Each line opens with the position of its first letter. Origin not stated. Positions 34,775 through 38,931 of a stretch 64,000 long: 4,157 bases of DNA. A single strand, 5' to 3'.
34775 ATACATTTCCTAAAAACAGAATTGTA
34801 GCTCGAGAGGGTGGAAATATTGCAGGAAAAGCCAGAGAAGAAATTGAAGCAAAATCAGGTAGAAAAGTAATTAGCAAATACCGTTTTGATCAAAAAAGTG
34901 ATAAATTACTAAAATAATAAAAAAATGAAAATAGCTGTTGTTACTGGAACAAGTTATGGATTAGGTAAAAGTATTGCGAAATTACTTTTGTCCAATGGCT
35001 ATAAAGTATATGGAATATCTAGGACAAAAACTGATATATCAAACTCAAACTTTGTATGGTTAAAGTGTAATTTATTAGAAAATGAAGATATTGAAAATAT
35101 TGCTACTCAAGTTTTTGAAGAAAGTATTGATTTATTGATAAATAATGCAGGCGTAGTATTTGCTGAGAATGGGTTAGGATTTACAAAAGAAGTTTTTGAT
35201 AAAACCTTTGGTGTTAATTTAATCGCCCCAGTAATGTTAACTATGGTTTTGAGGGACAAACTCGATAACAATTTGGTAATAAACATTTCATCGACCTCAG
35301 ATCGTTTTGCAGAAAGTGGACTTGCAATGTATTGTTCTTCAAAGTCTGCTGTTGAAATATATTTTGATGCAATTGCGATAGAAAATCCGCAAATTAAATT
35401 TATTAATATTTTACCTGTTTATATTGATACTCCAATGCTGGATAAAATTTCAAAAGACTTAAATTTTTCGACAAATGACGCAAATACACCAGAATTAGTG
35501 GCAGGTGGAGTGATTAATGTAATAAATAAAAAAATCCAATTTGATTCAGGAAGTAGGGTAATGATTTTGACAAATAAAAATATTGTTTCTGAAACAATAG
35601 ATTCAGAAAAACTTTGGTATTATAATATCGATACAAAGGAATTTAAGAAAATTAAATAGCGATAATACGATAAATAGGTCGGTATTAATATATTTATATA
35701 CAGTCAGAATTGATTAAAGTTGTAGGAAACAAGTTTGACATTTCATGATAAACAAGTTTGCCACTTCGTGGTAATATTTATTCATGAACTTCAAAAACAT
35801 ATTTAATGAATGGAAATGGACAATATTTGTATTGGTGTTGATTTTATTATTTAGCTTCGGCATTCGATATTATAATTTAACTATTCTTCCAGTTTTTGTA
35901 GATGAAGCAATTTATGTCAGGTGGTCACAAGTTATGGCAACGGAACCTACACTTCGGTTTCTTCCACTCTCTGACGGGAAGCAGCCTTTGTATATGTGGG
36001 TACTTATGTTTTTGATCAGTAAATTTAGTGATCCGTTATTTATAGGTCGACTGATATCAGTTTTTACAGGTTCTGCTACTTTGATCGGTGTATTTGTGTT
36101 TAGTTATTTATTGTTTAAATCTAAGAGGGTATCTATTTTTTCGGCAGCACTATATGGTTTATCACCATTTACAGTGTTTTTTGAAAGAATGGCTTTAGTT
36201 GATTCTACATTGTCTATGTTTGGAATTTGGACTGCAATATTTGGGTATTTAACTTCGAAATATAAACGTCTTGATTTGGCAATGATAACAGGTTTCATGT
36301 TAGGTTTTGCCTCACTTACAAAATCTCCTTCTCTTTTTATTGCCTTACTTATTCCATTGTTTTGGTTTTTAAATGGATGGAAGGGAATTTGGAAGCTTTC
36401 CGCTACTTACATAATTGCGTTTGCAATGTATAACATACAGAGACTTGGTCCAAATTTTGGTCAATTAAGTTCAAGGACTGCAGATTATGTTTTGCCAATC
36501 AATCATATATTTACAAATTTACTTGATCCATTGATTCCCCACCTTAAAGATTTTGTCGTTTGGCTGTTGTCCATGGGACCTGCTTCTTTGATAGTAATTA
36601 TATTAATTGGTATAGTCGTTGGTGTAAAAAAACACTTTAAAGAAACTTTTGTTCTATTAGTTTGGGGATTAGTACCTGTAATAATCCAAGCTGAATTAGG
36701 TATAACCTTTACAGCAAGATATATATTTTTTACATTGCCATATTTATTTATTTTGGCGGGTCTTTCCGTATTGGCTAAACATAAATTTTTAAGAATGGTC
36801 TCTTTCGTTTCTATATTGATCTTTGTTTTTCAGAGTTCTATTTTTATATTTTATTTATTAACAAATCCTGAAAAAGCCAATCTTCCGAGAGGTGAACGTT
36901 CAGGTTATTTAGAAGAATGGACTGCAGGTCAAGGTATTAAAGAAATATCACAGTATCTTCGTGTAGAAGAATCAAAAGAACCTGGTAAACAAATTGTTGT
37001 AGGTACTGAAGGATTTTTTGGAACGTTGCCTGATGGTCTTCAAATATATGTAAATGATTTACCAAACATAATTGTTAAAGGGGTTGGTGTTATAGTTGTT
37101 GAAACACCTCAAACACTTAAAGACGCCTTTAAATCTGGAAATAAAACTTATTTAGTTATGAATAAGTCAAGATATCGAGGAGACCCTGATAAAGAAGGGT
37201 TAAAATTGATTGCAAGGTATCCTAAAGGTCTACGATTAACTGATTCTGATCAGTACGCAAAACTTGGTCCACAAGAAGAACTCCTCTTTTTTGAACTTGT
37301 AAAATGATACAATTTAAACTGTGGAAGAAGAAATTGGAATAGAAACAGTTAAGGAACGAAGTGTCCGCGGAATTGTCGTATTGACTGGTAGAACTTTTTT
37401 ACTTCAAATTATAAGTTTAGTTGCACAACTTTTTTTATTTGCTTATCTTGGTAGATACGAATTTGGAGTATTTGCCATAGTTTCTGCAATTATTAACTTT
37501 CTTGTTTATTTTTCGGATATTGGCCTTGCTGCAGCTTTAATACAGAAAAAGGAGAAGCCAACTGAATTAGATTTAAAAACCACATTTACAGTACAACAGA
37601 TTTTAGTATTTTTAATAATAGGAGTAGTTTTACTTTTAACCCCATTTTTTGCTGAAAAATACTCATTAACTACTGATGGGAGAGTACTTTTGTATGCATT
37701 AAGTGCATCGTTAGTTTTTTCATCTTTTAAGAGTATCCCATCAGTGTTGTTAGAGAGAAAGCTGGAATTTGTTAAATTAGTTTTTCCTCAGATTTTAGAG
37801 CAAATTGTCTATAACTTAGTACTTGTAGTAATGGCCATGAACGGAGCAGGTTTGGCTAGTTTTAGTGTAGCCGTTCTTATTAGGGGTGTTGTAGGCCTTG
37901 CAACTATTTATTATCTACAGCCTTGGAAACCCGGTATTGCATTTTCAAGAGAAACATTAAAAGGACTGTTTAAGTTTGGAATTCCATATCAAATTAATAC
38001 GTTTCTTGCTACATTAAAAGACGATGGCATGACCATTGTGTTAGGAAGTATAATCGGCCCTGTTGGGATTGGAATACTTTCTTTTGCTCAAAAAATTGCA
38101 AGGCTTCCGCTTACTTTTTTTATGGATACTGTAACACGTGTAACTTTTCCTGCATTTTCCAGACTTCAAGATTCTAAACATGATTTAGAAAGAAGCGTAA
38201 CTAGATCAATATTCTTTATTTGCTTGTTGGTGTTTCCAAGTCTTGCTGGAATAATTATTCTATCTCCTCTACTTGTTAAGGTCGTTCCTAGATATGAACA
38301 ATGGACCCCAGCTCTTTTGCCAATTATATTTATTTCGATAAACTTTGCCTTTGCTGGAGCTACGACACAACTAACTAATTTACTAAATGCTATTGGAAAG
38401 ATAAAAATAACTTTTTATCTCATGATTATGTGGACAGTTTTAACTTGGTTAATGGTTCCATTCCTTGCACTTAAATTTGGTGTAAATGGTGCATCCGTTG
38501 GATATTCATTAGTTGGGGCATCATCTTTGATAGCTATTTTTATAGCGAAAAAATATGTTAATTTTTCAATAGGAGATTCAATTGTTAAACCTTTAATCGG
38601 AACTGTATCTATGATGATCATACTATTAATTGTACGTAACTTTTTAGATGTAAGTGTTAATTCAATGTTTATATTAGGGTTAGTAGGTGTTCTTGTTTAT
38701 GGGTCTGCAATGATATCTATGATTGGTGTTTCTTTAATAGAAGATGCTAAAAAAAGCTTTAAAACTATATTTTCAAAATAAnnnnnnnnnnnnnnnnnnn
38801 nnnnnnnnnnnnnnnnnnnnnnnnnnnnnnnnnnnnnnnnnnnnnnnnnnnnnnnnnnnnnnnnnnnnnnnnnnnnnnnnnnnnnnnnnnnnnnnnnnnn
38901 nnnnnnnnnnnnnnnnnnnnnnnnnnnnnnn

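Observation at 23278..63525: Hyper-expanded, modular membrane-glycosyltransferase supercluster: candidate novel protein or cell-envelope glycosylation system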

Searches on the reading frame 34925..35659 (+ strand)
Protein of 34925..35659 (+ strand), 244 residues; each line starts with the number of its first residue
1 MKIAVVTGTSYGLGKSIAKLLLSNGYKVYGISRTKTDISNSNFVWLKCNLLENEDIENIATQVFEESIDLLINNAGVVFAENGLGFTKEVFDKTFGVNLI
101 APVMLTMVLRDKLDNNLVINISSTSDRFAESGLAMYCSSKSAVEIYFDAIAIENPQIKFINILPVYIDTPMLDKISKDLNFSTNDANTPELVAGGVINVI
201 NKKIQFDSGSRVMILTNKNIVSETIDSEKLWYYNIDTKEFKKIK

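Call 5: search_protein_families(library=pfam, proteins=[window:34925-35659:+], max_evalue=0.01)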
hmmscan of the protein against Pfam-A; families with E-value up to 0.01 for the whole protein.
window:34925-35659:+ (244 aa): 4 families
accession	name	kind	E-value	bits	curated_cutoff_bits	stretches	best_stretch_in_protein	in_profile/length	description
PF00106.31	adh_short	-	5.1e-27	95.1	26.6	1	2-178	1-193/195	short chain dehydrogenase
PF13561.12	adh_short_C2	-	1.3e-15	58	27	1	11-180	6-189/236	Enoyl-(Acyl carrier protein) reductase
PF01370.27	Epimerase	-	0.00082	19.3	20.9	1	5-123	2-115/240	NAD dependent epimerase/dehydratase family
PF08659.16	KR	-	0.0056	17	22.6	0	5-142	4-155/180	KR domain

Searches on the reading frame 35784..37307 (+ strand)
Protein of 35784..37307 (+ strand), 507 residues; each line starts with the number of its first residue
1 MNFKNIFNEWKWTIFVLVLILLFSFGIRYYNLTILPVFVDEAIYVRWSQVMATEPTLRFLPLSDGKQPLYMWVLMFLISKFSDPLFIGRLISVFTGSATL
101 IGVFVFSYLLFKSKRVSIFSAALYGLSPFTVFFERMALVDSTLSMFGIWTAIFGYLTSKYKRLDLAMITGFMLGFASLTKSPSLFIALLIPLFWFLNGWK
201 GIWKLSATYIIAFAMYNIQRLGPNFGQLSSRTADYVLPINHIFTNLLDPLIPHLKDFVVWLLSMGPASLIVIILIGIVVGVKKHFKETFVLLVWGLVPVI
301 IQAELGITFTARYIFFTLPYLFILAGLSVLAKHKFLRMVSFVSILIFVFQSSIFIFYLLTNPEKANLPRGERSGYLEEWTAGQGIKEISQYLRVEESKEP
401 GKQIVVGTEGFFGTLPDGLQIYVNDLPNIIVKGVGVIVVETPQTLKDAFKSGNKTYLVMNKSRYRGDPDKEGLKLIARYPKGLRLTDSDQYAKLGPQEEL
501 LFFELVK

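Call 5: search_protein_families(library=pfam, proteins=[window:35784-37307:+], max_evalue=0.01)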
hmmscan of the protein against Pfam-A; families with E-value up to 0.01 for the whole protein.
window:35784-37307:+ (507 aa): 2 families
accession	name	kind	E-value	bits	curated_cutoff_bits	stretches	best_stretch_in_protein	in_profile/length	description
PF13231.12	PMT_2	-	9.3e-08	32.9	26.1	1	68-213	4-148/160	Dolichyl-phosphate-mannose-protein mannosyltransferase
PF02366.24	PMT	-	1.6e-06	28.3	22.7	1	80-210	76-212/245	Dolichyl-phosphate-mannose-protein mannosyltransferase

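Call 59: search_solved_structures(query=window:35784-37307:+, max_evalue=1)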
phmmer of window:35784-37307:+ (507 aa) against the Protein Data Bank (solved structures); distinct sequences matched with E-value up to 1: 16.
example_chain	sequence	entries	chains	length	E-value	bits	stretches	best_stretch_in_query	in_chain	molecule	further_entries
4jk8_A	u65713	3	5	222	0.027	16.3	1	370-434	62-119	Pre-mRNA-processing-splicing factor 8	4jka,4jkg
4jkf_A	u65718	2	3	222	0.027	16.3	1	370-434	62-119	Pre-mRNA-processing-splicing factor 8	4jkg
4jkh_A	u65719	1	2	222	0.036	15.9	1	370-434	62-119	Pre-mRNA-processing-splicing factor 8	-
3enb_A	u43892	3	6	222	0.036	15.9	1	370-434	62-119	Pre-mRNA-processing-splicing factor 8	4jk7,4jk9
4jkd_A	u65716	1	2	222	0.036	15.9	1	370-434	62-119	Pre-mRNA-processing-splicing factor 8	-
4jke_A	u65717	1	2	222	0.037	15.9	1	370-434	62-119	Pre-mRNA-processing-splicing factor 8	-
4jkb_A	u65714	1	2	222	0.037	15.9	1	370-434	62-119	Pre-mRNA-processing-splicing factor 8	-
4jkc_A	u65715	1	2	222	0.038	15.8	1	371-434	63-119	Pre-mRNA-processing-splicing factor 8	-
3e9l_A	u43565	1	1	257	0.048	15.5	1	370-434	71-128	Pre-mRNA-processing-splicing factor 8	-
7pjh_B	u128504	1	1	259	0.048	15.5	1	370-434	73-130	Pre-mRNA-processing-splicing factor 8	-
3lru_A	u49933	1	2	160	0.07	15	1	372-434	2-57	Pre-mRNA-processing-splicing factor 8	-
9mzt_A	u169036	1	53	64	0.2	13.5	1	268-310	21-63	Pilin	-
5leg_1A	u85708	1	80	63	0.27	13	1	268-310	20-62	Pilin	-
6qw6_5A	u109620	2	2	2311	0.81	11.5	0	371-434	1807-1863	Pre-mRNA-processing-splicing factor 8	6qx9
3jcr_A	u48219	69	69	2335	0.82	11.4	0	371-434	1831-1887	hPrp8 | Pre-mRNA-processing-splicing factor 8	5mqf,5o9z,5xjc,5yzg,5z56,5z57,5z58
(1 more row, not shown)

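Call 64: search_solved_structures(query=A3, max_evalue=1)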
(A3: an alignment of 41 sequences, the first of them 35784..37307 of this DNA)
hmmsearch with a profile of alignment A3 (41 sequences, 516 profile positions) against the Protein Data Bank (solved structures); distinct sequences matched with E-value up to 1: 0.

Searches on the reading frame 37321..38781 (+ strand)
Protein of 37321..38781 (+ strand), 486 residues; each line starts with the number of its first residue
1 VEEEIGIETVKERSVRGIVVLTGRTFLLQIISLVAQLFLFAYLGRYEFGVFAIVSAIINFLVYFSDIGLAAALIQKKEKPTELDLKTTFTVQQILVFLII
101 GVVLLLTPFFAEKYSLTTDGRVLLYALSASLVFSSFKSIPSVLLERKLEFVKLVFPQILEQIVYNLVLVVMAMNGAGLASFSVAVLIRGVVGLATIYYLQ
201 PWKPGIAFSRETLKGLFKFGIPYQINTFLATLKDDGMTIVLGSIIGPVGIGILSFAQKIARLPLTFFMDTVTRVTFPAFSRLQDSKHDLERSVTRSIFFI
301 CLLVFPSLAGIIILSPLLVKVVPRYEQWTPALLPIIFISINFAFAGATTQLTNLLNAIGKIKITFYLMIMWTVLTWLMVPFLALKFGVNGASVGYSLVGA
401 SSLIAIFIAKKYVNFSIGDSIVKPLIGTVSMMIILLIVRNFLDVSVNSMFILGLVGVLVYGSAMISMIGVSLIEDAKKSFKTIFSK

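Call 5: search_protein_families(library=pfam, proteins=[window:37321-38781:+], max_evalue=0.01)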
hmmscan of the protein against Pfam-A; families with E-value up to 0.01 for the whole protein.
window:37321-38781:+ (486 aa): 2 families
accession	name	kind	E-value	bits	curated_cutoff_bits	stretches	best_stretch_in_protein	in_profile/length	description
PF13440.11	Polysacc_synt_3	-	7.3e-54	183.4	23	1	44-330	7-290/293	Polysaccharide biosynthesis protein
PF01943.22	Polysacc_synt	-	2.8e-28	99.6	28.2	1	15-283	2-274/274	Polysaccharide biosynthesis protein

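Call 45: search_protein_families(library=ncbifam, proteins=[window:37321-38781:+], max_evalue=0.00001)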
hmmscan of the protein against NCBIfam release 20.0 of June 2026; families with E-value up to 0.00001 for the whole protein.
window:37321-38781:+ (486 aa): 3 families
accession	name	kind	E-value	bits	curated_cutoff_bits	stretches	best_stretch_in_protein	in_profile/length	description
NF007773.0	PRK10459.1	equivalog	4.4e-36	124.9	273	1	25-465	18-465/492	MOP flippase family protein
NF047674.1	TeichurnBiosyTuaB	equivalog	3.2e-27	95.7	580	1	9-459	3-461/469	teichuronic acid biosynthesis protein TuaB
NF058658.1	Oglyco_Wzx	exception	1.7e-24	86.7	720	1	9-467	5-459/478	O-glycosylation flippase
